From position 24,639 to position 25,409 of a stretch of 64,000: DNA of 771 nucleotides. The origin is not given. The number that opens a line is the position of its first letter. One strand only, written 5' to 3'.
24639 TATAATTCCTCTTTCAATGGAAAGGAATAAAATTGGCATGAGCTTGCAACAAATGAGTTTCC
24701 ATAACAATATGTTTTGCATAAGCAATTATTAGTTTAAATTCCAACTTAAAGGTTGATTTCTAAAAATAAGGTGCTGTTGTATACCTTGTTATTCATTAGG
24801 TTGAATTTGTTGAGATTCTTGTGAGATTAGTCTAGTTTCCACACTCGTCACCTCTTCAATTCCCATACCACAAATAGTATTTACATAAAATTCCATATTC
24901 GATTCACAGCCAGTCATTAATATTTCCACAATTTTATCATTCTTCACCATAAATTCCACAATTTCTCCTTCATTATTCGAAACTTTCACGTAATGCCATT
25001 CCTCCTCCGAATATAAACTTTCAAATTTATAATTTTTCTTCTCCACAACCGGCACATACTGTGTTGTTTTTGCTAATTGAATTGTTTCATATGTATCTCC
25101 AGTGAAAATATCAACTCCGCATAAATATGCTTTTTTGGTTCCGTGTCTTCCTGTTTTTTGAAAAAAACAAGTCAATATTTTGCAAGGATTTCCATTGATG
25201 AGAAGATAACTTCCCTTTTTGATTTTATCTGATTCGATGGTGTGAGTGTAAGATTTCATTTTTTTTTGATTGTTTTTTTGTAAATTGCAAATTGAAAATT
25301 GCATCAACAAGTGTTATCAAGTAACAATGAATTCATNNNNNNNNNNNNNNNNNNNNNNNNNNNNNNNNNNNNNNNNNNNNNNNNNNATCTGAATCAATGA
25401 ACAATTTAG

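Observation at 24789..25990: Tandem eIF5A paralogues; one has lost the hypusine lysine (AAA>AGA, K>R)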

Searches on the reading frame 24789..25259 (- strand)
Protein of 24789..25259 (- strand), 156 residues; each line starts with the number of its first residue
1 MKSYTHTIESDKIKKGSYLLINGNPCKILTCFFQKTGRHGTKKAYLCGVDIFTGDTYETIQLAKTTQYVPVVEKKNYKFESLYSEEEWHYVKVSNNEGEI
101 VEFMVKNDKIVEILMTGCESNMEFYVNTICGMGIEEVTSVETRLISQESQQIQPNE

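Call 3: search_protein_families(library=pfam, proteins=[window:24789-25259:-], max_evalue=1)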
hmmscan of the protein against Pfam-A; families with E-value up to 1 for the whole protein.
window:24789-25259:- (156 aa): 2 families
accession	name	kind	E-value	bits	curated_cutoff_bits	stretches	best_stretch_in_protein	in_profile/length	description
PF21485.3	IF5A-like_N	-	1e-17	64.2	27.1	1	3-61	1-59/63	Translation initiation factor 5A-like, N-terminal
PF08207.18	EFP_N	-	0.0025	18.2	23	1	12-41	4-33/58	Elongation factor P (EF-P) KOW-like domain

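Call 10: find_encoding_contigs(protein=window:24789-25259:-, flank=3000, max_places=10)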
Protein window:24789-25259:- (156 aa): no gene with exactly this product is on record in the collection.

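Call 12: list_cluster_members(proteins=[P0001, window:25523-25990:-, window:24789-25259:-])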
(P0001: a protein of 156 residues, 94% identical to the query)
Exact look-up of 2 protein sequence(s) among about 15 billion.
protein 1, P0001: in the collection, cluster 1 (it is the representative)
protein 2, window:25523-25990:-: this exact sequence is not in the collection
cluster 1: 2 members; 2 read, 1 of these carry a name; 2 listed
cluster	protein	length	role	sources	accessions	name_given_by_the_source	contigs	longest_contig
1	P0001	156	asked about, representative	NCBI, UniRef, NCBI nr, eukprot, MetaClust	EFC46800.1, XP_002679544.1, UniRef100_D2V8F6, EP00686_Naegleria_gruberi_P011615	predicted protein [Naegleria gruberi] | Predicted protein n=1 Tax=Naegleria gruberi TaxID=5762 RepID=D2V8F6_NAEGR | uncharacterized protein NAEGRDRAFT_32007 [Naegleria gruberi]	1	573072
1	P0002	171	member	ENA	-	-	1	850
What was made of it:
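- Annotation is demonstrably incomplete here, since copy 2 itself is unannotated (call 12), and the assembly is gapped.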

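Call 53: search_protein_families(library=ncbifam, proteins=[window:24789-25259:-], max_evalue=1)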
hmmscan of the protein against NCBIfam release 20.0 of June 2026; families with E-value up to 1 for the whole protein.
window:24789-25259:- (156 aa): 5 families
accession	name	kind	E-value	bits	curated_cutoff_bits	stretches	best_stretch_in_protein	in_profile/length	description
TIGR00037.1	eIF_5A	equivalog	1e-16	61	75.45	1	4-140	3-129/130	translation initiation factor IF-5A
NF003076.0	PRK03999.1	equivalog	1.3e-13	50.7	138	1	8-77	6-75/129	translation initiation factor IF-5A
TIGR00038.1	efp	equivalog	0.0013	18.4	185.8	1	9-129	2-119/184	elongation factor P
NF001810.0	PRK00529.1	subfamily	0.0018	17.9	161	1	7-90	2-82/187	elongation factor P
TIGR03905.1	TIGR03905_4_Cys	hypoth_equivalog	0.016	15.6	67.7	1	101-139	13-52/78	TIGR03905 family TSCPD domain-containing protein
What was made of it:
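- On Bacterial EF-P / EfpL: TIGR00038 gives 18.4 bits against a cut-off of 185.8 (call 53).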
